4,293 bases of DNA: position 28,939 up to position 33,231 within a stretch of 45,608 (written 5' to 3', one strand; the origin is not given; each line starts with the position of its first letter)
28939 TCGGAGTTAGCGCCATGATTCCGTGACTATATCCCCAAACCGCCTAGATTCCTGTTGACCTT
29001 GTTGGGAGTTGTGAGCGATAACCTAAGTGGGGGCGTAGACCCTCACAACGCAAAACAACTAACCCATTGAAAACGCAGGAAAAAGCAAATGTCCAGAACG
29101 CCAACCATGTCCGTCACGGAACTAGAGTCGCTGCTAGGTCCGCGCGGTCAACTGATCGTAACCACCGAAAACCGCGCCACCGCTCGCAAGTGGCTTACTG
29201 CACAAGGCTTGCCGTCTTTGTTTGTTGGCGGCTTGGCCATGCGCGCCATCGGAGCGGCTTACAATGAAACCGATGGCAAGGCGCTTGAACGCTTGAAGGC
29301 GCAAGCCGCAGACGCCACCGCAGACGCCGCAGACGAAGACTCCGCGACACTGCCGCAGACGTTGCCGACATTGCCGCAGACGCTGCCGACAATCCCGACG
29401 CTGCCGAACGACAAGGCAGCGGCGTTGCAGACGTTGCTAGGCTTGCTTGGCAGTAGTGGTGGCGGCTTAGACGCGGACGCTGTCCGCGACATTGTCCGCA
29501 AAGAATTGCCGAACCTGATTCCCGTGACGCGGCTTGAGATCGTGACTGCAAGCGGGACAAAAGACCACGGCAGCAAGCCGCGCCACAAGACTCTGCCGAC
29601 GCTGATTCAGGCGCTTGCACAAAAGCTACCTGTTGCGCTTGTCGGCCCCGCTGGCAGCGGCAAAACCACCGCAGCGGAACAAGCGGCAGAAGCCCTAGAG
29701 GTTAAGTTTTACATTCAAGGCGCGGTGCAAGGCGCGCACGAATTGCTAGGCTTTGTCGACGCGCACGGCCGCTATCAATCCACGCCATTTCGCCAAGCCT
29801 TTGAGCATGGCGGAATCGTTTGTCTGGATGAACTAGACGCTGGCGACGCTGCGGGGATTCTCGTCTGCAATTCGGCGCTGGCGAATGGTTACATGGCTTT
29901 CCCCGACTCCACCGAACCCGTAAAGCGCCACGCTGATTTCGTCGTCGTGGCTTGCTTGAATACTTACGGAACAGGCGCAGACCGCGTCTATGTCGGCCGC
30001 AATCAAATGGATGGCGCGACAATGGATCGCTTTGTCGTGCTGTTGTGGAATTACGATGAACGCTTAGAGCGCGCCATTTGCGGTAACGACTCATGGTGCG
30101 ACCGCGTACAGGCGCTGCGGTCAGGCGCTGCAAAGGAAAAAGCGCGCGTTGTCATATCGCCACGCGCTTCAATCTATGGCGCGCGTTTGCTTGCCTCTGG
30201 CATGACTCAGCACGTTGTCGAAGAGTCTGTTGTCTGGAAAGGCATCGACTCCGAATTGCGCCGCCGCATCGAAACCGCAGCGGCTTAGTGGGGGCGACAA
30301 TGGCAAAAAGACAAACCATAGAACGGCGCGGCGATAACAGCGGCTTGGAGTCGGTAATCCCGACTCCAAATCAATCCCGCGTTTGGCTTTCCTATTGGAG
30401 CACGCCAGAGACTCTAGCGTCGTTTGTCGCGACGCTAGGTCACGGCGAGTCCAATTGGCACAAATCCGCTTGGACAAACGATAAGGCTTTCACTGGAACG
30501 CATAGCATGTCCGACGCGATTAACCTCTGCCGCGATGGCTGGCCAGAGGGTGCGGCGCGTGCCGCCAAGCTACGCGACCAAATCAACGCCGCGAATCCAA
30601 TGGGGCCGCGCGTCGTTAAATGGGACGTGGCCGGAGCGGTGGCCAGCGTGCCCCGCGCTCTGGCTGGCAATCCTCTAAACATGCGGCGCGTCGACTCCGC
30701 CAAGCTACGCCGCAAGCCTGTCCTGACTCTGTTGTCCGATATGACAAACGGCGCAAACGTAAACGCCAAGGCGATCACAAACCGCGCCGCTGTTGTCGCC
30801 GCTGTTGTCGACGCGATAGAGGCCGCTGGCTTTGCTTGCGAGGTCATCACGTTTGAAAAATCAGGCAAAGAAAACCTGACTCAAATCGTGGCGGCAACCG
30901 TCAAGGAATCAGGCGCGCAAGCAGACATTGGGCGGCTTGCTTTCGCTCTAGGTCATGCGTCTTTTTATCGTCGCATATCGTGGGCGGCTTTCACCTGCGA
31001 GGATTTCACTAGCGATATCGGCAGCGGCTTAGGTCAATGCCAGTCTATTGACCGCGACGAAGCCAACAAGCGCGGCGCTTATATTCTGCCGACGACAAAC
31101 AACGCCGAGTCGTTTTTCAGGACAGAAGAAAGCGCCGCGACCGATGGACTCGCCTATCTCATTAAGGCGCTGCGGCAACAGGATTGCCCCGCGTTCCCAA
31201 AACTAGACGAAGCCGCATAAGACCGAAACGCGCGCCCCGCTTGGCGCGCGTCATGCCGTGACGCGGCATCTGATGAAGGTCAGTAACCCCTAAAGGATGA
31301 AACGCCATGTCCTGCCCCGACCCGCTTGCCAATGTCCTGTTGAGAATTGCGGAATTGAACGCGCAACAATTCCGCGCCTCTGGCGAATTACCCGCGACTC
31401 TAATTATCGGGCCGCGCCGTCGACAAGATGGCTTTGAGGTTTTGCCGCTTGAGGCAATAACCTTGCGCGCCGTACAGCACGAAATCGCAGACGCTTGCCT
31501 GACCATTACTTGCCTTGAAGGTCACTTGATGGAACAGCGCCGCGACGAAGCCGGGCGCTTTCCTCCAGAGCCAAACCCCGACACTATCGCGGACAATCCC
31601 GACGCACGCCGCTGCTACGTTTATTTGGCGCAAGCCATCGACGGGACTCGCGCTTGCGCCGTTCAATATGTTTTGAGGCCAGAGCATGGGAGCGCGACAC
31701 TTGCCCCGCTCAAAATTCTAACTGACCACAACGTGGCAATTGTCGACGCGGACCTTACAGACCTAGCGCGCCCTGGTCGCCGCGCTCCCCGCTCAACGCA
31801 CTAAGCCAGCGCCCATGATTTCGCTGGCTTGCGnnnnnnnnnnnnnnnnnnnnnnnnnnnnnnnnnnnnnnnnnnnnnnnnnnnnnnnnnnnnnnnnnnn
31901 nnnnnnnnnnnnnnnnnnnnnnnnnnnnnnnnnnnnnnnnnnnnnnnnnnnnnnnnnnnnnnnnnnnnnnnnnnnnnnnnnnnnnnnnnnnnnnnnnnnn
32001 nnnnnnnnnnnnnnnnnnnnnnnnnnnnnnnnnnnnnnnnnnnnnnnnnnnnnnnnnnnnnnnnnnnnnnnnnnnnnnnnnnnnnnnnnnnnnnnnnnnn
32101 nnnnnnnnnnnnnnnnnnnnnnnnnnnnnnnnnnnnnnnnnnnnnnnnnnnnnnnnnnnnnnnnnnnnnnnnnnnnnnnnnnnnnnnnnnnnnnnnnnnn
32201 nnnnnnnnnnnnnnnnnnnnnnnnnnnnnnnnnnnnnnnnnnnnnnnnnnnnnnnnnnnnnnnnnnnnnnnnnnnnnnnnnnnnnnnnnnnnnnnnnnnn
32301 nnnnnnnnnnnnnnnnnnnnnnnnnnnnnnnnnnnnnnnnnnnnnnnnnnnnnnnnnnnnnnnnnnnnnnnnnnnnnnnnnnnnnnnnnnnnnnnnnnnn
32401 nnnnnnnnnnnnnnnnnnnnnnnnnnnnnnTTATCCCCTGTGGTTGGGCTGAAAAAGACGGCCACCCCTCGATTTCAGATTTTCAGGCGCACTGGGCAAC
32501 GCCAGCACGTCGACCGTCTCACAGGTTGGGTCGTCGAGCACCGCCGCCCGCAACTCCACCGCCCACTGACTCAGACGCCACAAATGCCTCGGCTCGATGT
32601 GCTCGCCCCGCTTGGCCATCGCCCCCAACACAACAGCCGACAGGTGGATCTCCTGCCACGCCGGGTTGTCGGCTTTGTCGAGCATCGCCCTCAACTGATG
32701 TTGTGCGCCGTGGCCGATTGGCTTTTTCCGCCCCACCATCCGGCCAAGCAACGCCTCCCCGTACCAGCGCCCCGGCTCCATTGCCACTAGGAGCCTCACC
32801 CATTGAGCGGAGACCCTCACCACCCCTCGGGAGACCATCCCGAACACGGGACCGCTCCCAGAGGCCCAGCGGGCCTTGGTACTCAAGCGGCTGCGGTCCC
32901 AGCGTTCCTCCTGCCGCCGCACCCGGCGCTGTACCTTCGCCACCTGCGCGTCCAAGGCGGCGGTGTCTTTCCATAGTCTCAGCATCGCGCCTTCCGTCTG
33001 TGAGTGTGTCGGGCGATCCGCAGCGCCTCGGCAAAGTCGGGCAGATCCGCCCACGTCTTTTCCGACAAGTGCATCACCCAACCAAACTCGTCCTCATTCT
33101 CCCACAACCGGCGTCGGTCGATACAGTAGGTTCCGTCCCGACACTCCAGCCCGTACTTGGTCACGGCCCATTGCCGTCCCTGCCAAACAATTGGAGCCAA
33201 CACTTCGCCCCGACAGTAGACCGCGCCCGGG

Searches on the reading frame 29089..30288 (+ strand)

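Call 8: search_protein_families(library=pfam, proteins=[window:29089-30288:+], max_evalue=0.01)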
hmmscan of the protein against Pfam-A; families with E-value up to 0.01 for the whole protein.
window:29089-30288:+ (399 aa): 6 families
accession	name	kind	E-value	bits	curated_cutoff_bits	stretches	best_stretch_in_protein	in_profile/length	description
PF07728.20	AAA_5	-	1.6e-12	48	22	1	182-315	2-139/139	AAA domain (dynein-related subfamily)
PF00004.35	AAA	-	1.9e-05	25.6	21.2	1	183-251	2-68/131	ATPase family associated with various cellular activities (AAA)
PF13191.12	AAA_16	-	0.00044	21.2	32.6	1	180-214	25-57/167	AAA ATPase domain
PF12774.13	AAA_6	-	0.0035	16.8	25.2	1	170-210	23-63/327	Hydrolytic ATP binding site of dynein motor region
PF13238.12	AAA_18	-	0.0063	17.4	29.4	0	182-212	1-30/128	AAA domain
PF13401.12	AAA_22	-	0.0068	17.2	27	0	179-216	5-33/130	AAA domain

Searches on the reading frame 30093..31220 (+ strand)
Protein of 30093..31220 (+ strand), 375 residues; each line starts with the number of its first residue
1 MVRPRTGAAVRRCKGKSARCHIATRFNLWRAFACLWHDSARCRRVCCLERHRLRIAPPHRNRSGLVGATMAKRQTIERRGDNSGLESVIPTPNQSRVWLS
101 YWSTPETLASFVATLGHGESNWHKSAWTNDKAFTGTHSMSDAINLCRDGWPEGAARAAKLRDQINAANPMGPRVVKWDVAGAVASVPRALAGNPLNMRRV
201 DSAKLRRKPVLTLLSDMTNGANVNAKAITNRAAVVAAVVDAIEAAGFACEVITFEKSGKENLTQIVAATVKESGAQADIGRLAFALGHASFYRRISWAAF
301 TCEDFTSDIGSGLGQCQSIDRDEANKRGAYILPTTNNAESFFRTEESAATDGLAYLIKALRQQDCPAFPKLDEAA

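Call 8: search_protein_families(library=pfam, proteins=[window:30093-31220:+], max_evalue=0.01)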
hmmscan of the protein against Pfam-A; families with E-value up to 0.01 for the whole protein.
window:30093-31220:+ (375 aa): 1 family
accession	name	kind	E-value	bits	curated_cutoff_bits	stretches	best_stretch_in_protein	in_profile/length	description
PF23822.1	DUF7192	-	3.4e-35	122.2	27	1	120-331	28-256/281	Domain of unknown function (DUF7192)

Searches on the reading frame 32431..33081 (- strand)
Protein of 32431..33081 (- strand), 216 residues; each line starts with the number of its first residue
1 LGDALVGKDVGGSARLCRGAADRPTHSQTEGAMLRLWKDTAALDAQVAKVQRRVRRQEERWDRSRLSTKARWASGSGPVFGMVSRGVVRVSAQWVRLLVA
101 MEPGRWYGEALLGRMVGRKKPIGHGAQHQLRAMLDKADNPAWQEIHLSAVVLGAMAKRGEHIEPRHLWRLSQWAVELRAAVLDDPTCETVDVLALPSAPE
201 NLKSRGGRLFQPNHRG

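Call 8: search_protein_families(library=pfam, proteins=[window:32431-33081:-], max_evalue=0.01)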
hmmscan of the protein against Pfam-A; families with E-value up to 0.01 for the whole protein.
window:32431-33081:- (216 aa): 0 families

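Call 10: search_protein_families(library=phrogs, proteins=[window:32431-33081:-], max_evalue=0.001)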
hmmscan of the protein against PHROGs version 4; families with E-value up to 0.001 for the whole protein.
window:32431-33081:- (216 aa): 0 families

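Call 74: find_homologous_proteins(query=window:32431-32985:-, max_evalue=0.001)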
Query window:32431-32985:- (184 aa): 3 proteins with E <= 0.001 among 251 candidates.
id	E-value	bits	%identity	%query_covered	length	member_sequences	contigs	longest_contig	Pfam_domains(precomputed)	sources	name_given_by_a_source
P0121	4.4e-117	407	100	100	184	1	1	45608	-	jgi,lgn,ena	-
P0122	9.0e-104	364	91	100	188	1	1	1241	-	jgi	-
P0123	7.4e-60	221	84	63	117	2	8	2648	-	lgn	-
